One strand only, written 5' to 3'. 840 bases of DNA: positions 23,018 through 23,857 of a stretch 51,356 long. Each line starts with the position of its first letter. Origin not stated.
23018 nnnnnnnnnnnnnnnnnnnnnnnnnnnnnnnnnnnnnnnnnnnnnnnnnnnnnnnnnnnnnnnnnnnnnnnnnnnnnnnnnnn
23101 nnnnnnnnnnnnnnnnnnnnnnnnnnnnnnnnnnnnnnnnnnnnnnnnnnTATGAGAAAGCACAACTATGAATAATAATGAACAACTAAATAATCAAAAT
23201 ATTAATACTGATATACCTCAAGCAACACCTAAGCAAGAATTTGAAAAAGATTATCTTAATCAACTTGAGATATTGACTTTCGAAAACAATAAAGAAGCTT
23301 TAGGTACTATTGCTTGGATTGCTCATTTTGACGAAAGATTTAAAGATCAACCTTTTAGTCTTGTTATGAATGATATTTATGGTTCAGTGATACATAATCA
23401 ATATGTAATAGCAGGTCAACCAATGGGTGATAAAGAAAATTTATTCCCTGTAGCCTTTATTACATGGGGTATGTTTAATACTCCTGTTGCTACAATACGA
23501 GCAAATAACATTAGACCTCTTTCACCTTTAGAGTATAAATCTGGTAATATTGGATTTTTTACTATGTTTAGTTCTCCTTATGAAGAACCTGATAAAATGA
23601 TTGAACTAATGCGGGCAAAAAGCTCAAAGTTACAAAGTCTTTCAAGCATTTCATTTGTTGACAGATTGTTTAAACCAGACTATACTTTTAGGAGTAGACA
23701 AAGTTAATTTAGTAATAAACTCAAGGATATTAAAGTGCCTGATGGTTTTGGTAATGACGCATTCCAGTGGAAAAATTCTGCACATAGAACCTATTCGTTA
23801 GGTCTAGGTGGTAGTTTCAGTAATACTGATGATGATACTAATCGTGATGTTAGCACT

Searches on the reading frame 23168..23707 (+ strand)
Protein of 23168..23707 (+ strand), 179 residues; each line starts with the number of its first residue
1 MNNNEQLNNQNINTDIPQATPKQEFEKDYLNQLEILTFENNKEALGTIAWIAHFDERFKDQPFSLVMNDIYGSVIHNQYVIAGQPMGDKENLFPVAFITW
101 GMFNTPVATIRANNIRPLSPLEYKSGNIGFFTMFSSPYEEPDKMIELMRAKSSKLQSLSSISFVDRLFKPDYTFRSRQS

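Call 67: search_protein_families(library=pfam, proteins=[window:23168-23707:+], max_evalue=0.01)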
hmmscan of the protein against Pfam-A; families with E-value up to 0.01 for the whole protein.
window:23168-23707:+ (179 aa): 1 family
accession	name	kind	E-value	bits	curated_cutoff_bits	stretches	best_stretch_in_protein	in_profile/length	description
PF02794.22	HlyC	-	4.9e-08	33.4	25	1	44-158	1-109/127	RTX toxin acyltransferase family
